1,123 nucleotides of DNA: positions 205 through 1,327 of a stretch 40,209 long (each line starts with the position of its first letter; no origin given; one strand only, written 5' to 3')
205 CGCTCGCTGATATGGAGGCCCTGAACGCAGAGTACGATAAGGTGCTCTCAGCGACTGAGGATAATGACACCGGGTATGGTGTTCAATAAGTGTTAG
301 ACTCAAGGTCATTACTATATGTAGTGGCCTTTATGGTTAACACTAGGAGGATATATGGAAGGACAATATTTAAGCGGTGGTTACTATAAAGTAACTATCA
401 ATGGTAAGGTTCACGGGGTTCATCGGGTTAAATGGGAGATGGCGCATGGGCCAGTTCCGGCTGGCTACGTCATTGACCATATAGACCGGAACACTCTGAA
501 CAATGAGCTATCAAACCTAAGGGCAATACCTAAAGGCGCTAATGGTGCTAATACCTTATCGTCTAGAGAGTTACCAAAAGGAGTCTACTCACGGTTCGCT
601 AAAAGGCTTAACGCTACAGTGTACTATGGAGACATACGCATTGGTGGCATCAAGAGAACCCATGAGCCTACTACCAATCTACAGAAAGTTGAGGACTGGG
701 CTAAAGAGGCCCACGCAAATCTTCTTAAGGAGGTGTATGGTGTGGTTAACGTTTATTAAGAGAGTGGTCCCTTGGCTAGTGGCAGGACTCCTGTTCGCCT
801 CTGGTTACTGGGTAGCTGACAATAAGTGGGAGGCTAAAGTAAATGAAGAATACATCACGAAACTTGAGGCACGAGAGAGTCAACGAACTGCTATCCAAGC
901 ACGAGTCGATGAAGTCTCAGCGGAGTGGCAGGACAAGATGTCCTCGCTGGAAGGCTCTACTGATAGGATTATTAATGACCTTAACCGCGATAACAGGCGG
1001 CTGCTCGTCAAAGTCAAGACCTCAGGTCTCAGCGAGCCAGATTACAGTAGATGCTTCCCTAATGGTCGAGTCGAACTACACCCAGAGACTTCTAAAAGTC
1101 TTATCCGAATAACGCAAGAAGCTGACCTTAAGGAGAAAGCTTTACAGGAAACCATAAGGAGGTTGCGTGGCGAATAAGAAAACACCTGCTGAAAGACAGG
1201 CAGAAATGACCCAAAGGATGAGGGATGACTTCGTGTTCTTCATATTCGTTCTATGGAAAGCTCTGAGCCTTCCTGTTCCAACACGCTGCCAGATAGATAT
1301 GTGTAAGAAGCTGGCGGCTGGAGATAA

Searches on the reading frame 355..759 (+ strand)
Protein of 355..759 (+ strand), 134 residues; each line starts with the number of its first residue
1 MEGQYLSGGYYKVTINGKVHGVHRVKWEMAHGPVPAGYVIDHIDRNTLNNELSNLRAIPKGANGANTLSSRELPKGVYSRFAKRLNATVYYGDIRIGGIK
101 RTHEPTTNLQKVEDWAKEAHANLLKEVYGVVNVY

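Call 16: search_protein_families(library=phrogs, proteins=[window:355-759:+], max_evalue=0.00001)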
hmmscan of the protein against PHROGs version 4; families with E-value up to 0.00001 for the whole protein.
window:355-759:+ (134 aa): 11 families
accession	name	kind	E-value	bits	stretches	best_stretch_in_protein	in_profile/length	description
phrog_99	-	DNA, RNA and nucleotide metabolism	4e-23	83.7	1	5-126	145-262/383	HNH endonuclease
phrog_4578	-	DNA, RNA and nucleotide metabolism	3.3e-16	60.4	1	19-126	11-117/130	HNH endonuclease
phrog_59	-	DNA, RNA and nucleotide metabolism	1.4e-12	48.8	1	7-56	173-224/423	HNH endonuclease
phrog_1891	-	DNA, RNA and nucleotide metabolism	4.4e-12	47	1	10-61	152-206/255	HNH endonuclease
phrog_826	-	DNA, RNA and nucleotide metabolism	7.2e-11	43.2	1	7-69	94-160/281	HNH endonuclease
phrog_959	-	DNA, RNA and nucleotide metabolism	5.1e-10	40.2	1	7-76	41-115/138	HNH endonuclease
phrog_3593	-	DNA, RNA and nucleotide metabolism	5.1e-09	37.1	1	8-77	81-154/210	HNH endonuclease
phrog_15471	-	DNA, RNA and nucleotide metabolism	5.6e-08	33.8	1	8-60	16-73/183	HNH endonuclease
phrog_1492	-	DNA, RNA and nucleotide metabolism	4.9e-07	30.2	1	8-56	96-148/414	HNH endonuclease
phrog_6254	-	DNA, RNA and nucleotide metabolism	2e-06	29.2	1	7-47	23-66/154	HNH endonuclease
phrog_1872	-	DNA, RNA and nucleotide metabolism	2.3e-06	28.6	1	8-42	48-84/166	endonuclease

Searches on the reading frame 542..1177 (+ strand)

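Call 16: search_protein_families(library=phrogs, proteins=[window:542-1177:+], max_evalue=0.00001)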
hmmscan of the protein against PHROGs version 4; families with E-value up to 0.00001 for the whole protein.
window:542-1177:+ (211 aa): 2 families
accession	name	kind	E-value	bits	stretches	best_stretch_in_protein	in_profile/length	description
phrog_1327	-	lysis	4e-52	177.2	1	69-210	2-153/158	Rz-like spanin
phrog_2466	-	lysis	1.4e-10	42.2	1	78-209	12-167/172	Rz-like spanin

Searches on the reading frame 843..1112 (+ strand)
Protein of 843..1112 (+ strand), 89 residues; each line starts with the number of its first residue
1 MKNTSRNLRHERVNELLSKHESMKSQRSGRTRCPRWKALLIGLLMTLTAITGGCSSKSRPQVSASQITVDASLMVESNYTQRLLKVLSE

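Call 16: search_protein_families(library=phrogs, proteins=[window:843-1112:+], max_evalue=0.00001)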
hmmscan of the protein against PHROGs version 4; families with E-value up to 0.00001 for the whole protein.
window:843-1112:+ (89 aa): 2 families
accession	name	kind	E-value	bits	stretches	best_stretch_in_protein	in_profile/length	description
phrog_4306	-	lysis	1.5e-34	119.3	1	3-89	2-84/84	Rz-like spanin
phrog_31145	-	unknown function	1.7e-15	58.3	1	8-88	83-162/163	-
